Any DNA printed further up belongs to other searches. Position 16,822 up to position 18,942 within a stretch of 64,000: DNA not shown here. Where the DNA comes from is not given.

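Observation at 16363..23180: Lower-GC islet: rubredoxin plus a four-gene operon for an archaeal-style 2-oxoacid -> acyl-CoA -> ATP module led by an unrecognised enzyme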

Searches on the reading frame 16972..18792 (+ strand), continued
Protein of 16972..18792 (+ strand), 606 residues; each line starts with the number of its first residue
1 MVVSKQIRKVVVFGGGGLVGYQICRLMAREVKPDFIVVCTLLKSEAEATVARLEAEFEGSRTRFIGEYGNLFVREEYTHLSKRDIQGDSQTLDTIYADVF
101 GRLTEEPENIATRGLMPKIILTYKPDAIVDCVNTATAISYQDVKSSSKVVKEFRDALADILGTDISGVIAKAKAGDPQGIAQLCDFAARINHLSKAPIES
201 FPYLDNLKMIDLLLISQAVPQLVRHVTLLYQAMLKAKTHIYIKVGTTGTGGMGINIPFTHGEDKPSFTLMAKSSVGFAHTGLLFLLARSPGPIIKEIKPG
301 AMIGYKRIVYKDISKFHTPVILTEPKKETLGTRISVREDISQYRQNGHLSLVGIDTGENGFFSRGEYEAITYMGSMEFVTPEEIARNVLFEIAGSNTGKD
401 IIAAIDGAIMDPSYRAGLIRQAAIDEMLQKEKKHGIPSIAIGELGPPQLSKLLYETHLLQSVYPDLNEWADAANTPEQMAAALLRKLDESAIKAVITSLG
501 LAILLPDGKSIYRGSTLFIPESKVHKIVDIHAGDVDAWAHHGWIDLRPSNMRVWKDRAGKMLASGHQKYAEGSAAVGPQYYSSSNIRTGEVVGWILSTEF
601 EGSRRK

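Call 20: find_encoding_contigs(protein=P0003, flank=10000, max_places=2)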
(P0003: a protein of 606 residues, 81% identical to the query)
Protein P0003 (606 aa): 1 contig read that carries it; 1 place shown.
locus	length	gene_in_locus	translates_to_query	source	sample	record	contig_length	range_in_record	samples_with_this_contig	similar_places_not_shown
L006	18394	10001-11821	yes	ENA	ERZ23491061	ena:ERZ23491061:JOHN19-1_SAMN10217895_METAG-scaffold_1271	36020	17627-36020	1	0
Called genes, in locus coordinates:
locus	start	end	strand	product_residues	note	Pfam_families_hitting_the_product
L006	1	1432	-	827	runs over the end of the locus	PF06452:CBM9_1, PF18962:Por_Secre_tail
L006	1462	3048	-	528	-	PF00474:SSF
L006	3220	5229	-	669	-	PF00150:Cellulase, PF18099:CBM_35_2 (weak), PF18962:Por_Secre_tail (weak)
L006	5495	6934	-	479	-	PF00072:Response_reg, PF00004:AAA (faint), PF00158:Sigma54_activat, PF01078:Mg_chelatase (faint), PF14532:Sigma54_activ_2, PF07728:AAA_5 (weak), PF25601:AAA_lid_14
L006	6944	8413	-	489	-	PF02518:HATPase_c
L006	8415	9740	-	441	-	PF01547:SBP_bac_1 (faint), PF13416:SBP_bac_8 (weak)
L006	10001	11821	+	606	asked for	PF27054:Beta_methylindole_red_C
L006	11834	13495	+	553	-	PF01855:POR_N, PF02775:TPP_enzyme_C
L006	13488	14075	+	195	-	PF01558:POR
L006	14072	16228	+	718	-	PF13549:ATP-grasp_5, PF13380:CoA_binding_2, PF13607:Succ_CoA_lig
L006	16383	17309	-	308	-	PF20796:PDDEXK_13, PF22558:REase-ARP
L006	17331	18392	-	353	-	?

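Call 27: predict_structure(alignment_id=A1)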
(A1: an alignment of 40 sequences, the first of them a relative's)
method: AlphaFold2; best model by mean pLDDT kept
length: 606 residues; sequences in the alignment: 40
mean_pLDDT: 85.7   pTM: 0.80
mean pLDDT of the five models: 85.7, 85.2, 83.9, 82.6, 81.4
residues with pLDDT >= 90: 316; 70-90: 220; 50-70: 60; < 50: 10
segments of 3 or more residues with pLDDT < 50: 1-3, 261-264
pLDDT, mean of each block of 10 residues (from residue 1): 68 93 95 96 93 93 95 90 87 92 91 95 97 76 82 91 88 93 93 89 89 87 92 95 75 53 55 79 88 88 82 84 95 89 93 81 88 76 91 85 69 73 91 91 74 94 90 93 94 92 95 87 77 89 93 94 72 63 86 85 56
secondary structure, 60 per line:
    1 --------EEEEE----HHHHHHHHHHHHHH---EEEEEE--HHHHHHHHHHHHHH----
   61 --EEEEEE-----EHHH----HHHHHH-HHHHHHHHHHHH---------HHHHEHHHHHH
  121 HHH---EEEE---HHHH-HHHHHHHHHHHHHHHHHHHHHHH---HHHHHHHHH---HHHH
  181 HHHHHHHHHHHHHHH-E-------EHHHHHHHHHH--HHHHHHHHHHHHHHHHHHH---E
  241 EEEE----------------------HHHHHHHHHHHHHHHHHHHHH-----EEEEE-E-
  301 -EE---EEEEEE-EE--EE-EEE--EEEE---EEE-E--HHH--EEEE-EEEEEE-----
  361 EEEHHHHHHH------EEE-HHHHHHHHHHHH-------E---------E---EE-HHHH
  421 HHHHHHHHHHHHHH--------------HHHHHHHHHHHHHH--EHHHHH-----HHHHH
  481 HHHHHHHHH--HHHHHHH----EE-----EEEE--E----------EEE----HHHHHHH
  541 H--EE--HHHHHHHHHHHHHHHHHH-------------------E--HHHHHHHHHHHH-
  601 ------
elements in order: E9-13 H18-31 E35-40 H43-56 E63-68 H82-87 H89-100 H110-113 H115-123 E127-130 H134-137 H139-161 H165-173 H177-195 H206-215 H218-236 E240-244 H267-287 E293-297 E307-312 E321-323 E326-329 E333-335 E345-348 E350-355 E361-363 H364-370 E377-379 H381-392 H417-434 H449-462 H466-470 H476-489 H492-498 E510-513 E527-529 H534-541 H548-565 H588-599

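Call 29: fold_search(model_id=the predicted structure, library=pdb)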
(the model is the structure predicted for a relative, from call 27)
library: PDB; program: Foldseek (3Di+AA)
matches with E <= 10: 1714; with E <= 0.001: 74
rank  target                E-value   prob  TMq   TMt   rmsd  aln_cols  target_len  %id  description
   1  3g1t                  5.0e-05  1.00  0.22  0.48   9.6       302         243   12  CRYSTAL STRUCTURE OF short chain dehydrogenase from Salmonella enterica subsp. enterica serovar Typhi str. CT18 (released 2009-02-10)
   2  8ijg_C                5.0e-05  1.00  0.26  0.56  10.3       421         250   11  Crystal structure of alcohol dehydrogenase M5 from Burkholderia gladioli with NADP (released 2024-03-06)
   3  8ij8_C                5.0e-05  1.00  0.26  0.55  10.7       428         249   11  Crystal structure of alcohol dehydrogenase M4 mutant from Burkholderia gladioli (released 2024-02-28)
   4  3iah_B                7.1e-05  1.00  0.21  0.45  10.4       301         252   12  Crystal Structure of Short Chain Dehydrogenase (yciK) from Salmonella enterica subsp. enterica serovar Typhimurium str (released 2009-07-21)
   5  3f1k                  7.4e-05  1.00  0.22  0.47   9.3       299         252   11  Crystal Structure of yciK from E. coli, an oxidoreductase, complexed with NADP+ at 2.6A resolution (released 2008-11-18)
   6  3iah_A                8.6e-05  1.00  0.21  0.45  10.7       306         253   12  Crystal Structure of Short Chain Dehydrogenase (yciK) from Salmonella enterica subsp. enterica serovar Typhimurium str (released 2009-07-21)
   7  4bmv_C                9.1e-05  1.00  0.21  0.44   9.6       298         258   11  Short-chain dehydrogenase from Sphingobium yanoikuyae in complex with NADPH (released 2014-03-19)
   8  3f5s_B                1.1e-04  1.00  0.20  0.48  10.7       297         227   12  CRYSTAL STRUCTURE OF putatitve short chain dehydrogenase from Shigella flexneri 2a str. 301 (released 2008-11-25)
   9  6i6p_B                1.2e-04  1.00  0.22  0.47  10.0       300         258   11  SEPIAPTERIN REDUCTASE IN COMPLEX WITH COMPOUND 3 (released 2019-07-10)
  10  1wma                  1.3e-04  0.99  0.16  0.27  15.8       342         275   14  Crystal structure of human CBR1 in complex with Hydroxy-PP (released 2005-04-26)
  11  3f5q_B                1.4e-04  1.00  0.22  0.51  10.0       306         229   12  CRYSTAL STRUCTURE OF putative short chain dehydrogenase from Escherichia coli CFT073 (released 2009-01-13)
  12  3e9q_B                1.6e-04  1.00  0.21  0.46  10.0       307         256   11  Crystal Structure of the Short Chain Dehydrogenase from Shigella flexneri (released 2008-09-23)
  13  3f5q_A                1.7e-04  1.00  0.21  0.50  10.0       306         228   11  CRYSTAL STRUCTURE OF putative short chain dehydrogenase from Escherichia coli CFT073 (released 2009-01-13)
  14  4z3d_A                1.8e-04  0.99  0.14  0.27  16.6       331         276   12  Human carbonyl reductase 1 with glutathione in a protective configuration (released 2015-10-14)
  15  6jh7_A                1.8e-04  1.00  0.22  0.47   8.7       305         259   10  Crystal structure of AerF from Microcystis aeruginosa (released 2019-11-27)
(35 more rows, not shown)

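Call 35: find_related_loci(query=A1, collection=genome_contigs, flank=10000)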
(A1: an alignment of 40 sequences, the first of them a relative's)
Query A1 (606 aa) in genome_contigs; peptide patterns used: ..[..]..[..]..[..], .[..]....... (x = any residue, [..] = any of these).
600 stretches matched a pattern (row limit reached: there are more); 590 encode a relative of the query (tblastn E <= 1e-3); the best 80 are kept; 80 distinct loci.
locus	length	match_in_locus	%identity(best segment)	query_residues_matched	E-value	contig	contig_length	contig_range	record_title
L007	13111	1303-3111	71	1-603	0e+0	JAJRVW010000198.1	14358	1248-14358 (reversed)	MAG: Calditrichota bacterium isolate Dive96_bin10.75 k141_3510185, whole genome shotgun sequence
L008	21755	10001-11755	56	1-606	0e+0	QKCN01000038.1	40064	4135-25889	MAG: Bacteriovoracaceae bacterium isolate SZUA-425 scaffold_1778, whole genome shotgun sequence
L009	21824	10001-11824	57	1-606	0e+0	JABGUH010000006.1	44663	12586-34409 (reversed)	MAG: Bdellovibrionales bacterium isolate SI034_bin15 k141_1279806, whole genome shotgun sequence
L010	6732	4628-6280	47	10-599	1e-156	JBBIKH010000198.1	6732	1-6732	MAG: bacterium isolate BR1F70218_bin_181 NODE_10639_length_6732_cov_3.842444, whole genome shotgun sequence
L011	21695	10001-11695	45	8-606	1e-155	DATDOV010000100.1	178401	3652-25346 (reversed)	MAG TPA_asm: Blastocatellia bacterium isolate SMAG_U7903 k141_3118082, whole genome shotgun sequence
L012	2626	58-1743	44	8-606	3e-164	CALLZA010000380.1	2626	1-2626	MAG TPA_asm: uncultured Ardenticatenia bacterium isolate ERR712384_bin.8_CONCOCT_v1.1_MAG genome assembly, contig: ERZ17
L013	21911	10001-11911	45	3-604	4e-154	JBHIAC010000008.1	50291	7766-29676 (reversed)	MAG: bacterium isolate K_3_bin.3 NODE_103_length_50291_cov_9.536727, whole genome shotgun sequence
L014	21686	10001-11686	44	8-606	1e-153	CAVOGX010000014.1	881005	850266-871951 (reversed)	MAG: uncultured Chloroflexia bacterium isolate MFD09964.bin.2.14 genome assembly, contig: contig_42386, whole genome sho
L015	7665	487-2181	43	8-606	8e-154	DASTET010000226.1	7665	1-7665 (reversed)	MAG TPA_asm: Blastocatellia bacterium isolate SMAG_U854 k141_252671, whole genome shotgun sequence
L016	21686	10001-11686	44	8-606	2e-153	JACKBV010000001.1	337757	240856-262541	MAG: Ardenticatenaceae bacterium isolate HK-STAS-CHLO-30 HK-STAS-CHLO-30_1, whole genome shotgun sequence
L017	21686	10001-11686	43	8-606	5e-153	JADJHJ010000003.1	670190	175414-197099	MAG: Candidatus Promineofilum glycogenicum isolate Ega_BAT3C.159 tig00000645-10-6668560, whole genome shotgun sequence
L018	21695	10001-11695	44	8-606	1e-152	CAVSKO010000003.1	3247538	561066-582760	MAG: Blastocatellia bacterium isolate MFD09212.bin.1.217 genome assembly, contig: contig_750, whole genome shotgun seque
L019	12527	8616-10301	44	8-606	3e-152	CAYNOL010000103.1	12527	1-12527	MAG TPA_asm: uncultured Ardenticatenaceae bacterium isolate SRP193661_co1_185 genome assembly, contig: NODE_5033_length_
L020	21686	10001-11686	44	8-606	7e-152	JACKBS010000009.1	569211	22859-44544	MAG: Ardenticatenaceae bacterium isolate HK-STAS-CHLO-27 HK-STAS-CHLO-27_9, whole genome shotgun sequence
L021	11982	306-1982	43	11-606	2e-151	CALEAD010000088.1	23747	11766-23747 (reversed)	MAG: uncultured Anaerolineae bacterium isolate N1_Bin_METABAT__191_1 genome assembly, contig: c_000003501463, whole geno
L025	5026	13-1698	44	8-606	5e-153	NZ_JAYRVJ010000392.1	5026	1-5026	MAG: Promineifilum sp. isolate NJ_NJASGE3bin.18 k141_597084, whole genome shotgun sequence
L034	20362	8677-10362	43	8-606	9e-149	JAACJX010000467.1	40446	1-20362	MAG: Ardenticatenia bacterium isolate MAG1 MAG1_658, whole genome shotgun sequence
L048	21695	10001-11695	42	8-606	4e-147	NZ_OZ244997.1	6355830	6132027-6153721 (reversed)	MAG: Candidatus Leptofilum sp. isolate 8ea8b48c-f0bb-4fcd-991e-c07bf3e70e57 chromosome 1, complete sequence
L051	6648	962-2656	44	8-606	6e-147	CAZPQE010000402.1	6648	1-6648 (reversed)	MAG TPA_asm: uncultured Clostridia bacterium isolate binchicken_co107_429 genome assembly, contig: NODE_24255_length_664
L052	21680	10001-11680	42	10-606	1e-146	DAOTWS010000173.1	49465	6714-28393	MAG TPA_asm: Anaerolineae bacterium isolate H16_161 k91_2289893, whole genome shotgun sequence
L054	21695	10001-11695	42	8-606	3e-146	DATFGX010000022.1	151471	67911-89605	MAG TPA_asm: Blastocatellia bacterium isolate SMAG_U8674 k141_23957, whole genome shotgun sequence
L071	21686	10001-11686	42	8-606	9e-143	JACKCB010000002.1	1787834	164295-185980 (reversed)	MAG: Ardenticatenaceae bacterium isolate HK-STAS-CHLO-36 HK-STAS-CHLO-36_2, whole genome shotgun sequence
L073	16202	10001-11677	43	11-606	2e-142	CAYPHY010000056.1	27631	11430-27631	MAG TPA_asm: uncultured Ardenticatenaceae bacterium isolate binchicken_co59_761 genome assembly, contig: NODE_3329_lengt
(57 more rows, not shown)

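Call 38: search_protein_families(library=pfam, proteins=[L014:11795-13018:+, L071:16979-18022:+, L025:2733-4343:+, L073:14554-15339:+, L016:8570-9973:+, L052:14675-16087:+, L054:8182-9504:+, L051:2449-4701:+, L048:2270-3451:-, L034:15616-16311:+], max_evalue=0.0001)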
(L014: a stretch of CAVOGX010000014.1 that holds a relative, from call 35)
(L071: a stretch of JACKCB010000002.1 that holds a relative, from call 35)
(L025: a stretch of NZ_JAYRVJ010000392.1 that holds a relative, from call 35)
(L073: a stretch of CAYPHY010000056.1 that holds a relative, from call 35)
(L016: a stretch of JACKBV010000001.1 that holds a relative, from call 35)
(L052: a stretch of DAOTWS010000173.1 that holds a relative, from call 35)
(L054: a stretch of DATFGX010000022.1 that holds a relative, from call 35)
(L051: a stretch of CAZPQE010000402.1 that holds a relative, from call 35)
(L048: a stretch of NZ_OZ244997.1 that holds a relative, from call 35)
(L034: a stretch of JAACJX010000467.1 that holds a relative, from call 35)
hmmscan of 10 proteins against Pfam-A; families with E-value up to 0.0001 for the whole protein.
L014:11795-13018:+ (407 aa): 0 families

L071:16979-18022:+ (347 aa): 2 families
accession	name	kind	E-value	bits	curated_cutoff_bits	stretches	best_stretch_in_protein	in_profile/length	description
PF00781.29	DAGK_cat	-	2.7e-31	108.2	23.6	1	54-180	2-125/125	Diacylglycerol kinase catalytic domain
PF19279.4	YegS_C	-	5.8e-29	101.3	27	1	203-346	17-158/158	YegS C-terminal NAD kinase beta sandwich-like domain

L025:2733-4343:+ (536 aa): 2 families
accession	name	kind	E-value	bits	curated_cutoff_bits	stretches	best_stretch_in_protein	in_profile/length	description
PF00224.27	PK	-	4.2e-112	374.9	30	1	70-388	2-328/328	Pyruvate kinase, barrel domain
PF02887.21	PK_C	-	5.5e-35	120.3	28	1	422-534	1-114/114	Pyruvate kinase, alpha/beta domain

L073:14554-15339:+ (261 aa): 2 families
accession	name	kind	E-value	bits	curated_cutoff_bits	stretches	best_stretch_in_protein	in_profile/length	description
PF03009.23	GDPD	-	2.3e-47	162.6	23.6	1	33-253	1-242/244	Glycerophosphoryl diester phosphodiesterase family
PF13653.12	GDPD_2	-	5.5e-08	33.5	27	1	225-254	1-30/30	Glycerophosphoryl diester phosphodiesterase family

L016:8570-9973:+ (467 aa): 3 families
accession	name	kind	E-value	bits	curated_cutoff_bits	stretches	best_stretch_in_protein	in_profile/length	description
PF00108.29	Thiolase_N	-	3.3e-90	302.4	26.4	1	64-330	1-259/260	Thiolase, N-terminal domain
PF02803.24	Thiolase_C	-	1.9e-43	147.4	27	1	339-464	2-122/123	Thiolase, C-terminal domain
PF00109.32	ketoacyl-synt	-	5.3e-06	26.7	20.8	1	145-189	171-215/252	Beta-ketoacyl synthase, N-terminal domain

L052:14675-16087:+ (470 aa): 1 family
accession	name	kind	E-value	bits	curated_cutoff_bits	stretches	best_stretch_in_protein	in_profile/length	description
PF00004.35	AAA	-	2.7e-05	25.1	21.2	0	198-219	1-22/131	ATPase family associated with various cellular activities (AAA)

L054:8182-9504:+ (440 aa): 2 families
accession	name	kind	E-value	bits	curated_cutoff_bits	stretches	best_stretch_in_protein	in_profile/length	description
PF01409.25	tRNA-synt_2d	-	1.3e-101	339.6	19.8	1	193-439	2-246/246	tRNA synthetases class II core domain (F)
PF02912.23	Phe_tRNA-synt_N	-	7e-12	45.6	22.3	1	120-187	2-68/69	Aminoacyl tRNA synthetase class II, N-terminal domain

L051:2449-4701:+ (750 aa): 4 families
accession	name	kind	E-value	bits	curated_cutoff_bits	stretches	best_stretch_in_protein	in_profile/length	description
PF03483.22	B3_4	-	1.4e-68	230.4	29.3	1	170-342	2-174/174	B3/4 domain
PF17759.6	tRNA_synthFbeta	-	4.9e-54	183.5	22.4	1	435-640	4-214/214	Phenylalanyl tRNA synthetase beta chain CLM domain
PF03147.19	FDX-ACB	-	1.5e-24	86.7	31.1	1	657-750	1-94/94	Ferredoxin-fold anticodon binding domain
PF03484.21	B5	-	7.5e-20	71.3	28.6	1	363-429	2-67/67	tRNA synthetase B5 domain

L048:2270-3451:- (393 aa): 2 families
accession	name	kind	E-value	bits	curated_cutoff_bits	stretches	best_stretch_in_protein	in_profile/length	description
PF00005.33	ABC_tran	-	1.8e-27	97.1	25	1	104-247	2-136/137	ABC transporter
PF13304.12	AAA_21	-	2e-12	48.3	27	1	216-280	234-300/304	AAA domain, putative AbiEii toxin, Type IV TA system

L034:15616-16311:+ (231 aa): 2 families
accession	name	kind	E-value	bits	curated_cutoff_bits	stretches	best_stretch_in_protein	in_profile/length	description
PF00072.30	Response_reg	-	1.4e-34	119.1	30.2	1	5-114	1-111/111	Response regulator receiver domain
PF00486.34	Trans_reg_C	-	3.5e-22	78.7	26.2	1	150-226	1-77/77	Transcriptional regulatory protein, C terminal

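Call 44: find_related_loci(query=window:16972-18792:+, collection=metagenome_contigs, flank=10000)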
Query window:16972-18792:+ (606 aa) in metagenome_contigs; peptide patterns used: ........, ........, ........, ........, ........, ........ (x = any residue, [..] = any of these).
166 stretches matched a pattern, but none encodes a relative of the query by tblastn (E <= 1e-3).

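Call 46: find_related_loci(query=A2, collection=metagenome_contigs, flank=10000)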
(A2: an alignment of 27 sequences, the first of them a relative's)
Query A2 (606 aa) in metagenome_contigs; peptide patterns used: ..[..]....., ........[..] (x = any residue, [..] = any of these).
436 stretches matched a pattern; 341 encode a relative of the query (tblastn E <= 1e-3); the best 80 are kept; 80 distinct loci.
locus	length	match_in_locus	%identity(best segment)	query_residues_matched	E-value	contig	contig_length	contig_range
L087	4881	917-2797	43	2-604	1e-160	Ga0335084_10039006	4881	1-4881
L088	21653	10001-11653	47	10-599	1e-155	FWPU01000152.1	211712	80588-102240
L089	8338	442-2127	44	8-606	1e-154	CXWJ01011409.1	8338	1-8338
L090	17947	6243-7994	45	10-606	3e-154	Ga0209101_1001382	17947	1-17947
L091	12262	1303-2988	45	8-606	6e-154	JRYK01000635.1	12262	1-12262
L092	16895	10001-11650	45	9-599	3e-153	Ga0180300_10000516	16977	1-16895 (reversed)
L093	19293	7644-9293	45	9-599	4e-153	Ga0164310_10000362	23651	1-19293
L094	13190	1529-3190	45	3-599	1e-152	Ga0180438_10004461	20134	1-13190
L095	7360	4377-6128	44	10-606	2e-152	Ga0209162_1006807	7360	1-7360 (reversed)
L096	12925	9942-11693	44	10-606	4e-152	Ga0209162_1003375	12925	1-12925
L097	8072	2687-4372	44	8-606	5e-152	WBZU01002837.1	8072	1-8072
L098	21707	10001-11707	45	1-606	1e-151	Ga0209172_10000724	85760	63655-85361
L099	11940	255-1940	43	8-606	2e-151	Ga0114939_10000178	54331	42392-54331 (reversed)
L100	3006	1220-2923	44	2-606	2e-159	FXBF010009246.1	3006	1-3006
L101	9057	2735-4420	43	8-606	2e-151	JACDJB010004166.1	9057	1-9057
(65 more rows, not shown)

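Call 48: find_encoding_contigs(protein=P0002, flank=10000, max_places=2)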
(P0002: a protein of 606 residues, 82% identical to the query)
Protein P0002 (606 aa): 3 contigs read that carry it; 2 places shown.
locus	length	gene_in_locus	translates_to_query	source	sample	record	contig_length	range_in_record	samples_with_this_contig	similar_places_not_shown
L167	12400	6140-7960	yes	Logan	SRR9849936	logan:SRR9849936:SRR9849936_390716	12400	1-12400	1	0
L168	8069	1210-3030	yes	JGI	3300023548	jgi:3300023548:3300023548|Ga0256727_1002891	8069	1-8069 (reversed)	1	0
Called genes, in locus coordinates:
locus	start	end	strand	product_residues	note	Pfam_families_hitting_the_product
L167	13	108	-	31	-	-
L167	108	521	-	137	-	PF04892:VanZ-LLP1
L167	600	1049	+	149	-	PF13581:HATPase_c_2, PF02518:HATPase_c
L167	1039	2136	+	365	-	PF03054:tRNA_Me_trans, PF20259:tRNA_Me_trans_M, PF20258:tRNA_Me_trans_C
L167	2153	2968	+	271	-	PF02548:Pantoate_transf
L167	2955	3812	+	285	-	PF02569:Pantoate_ligase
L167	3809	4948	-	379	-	PF04966:OprB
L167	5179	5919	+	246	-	PF00483:NTP_transferase, PF01128:IspD, PF01983:CofC (faint), PF02348:CTP_transf_3 (weak), PF12804:NTP_transf_3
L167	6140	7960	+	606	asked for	PF27054:Beta_methylindole_red_C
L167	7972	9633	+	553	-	PF01855:POR_N, PF02775:TPP_enzyme_C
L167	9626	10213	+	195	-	PF01558:POR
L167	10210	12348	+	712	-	PF13549:ATP-grasp_5, PF13380:CoA_binding_2 (weak), PF13607:Succ_CoA_lig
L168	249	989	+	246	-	PF00483:NTP_transferase, PF01128:IspD, PF01983:CofC (faint), PF02348:CTP_transf_3 (weak), PF12804:NTP_transf_3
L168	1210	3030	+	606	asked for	PF27054:Beta_methylindole_red_C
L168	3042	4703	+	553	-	PF01855:POR_N, PF02775:TPP_enzyme_C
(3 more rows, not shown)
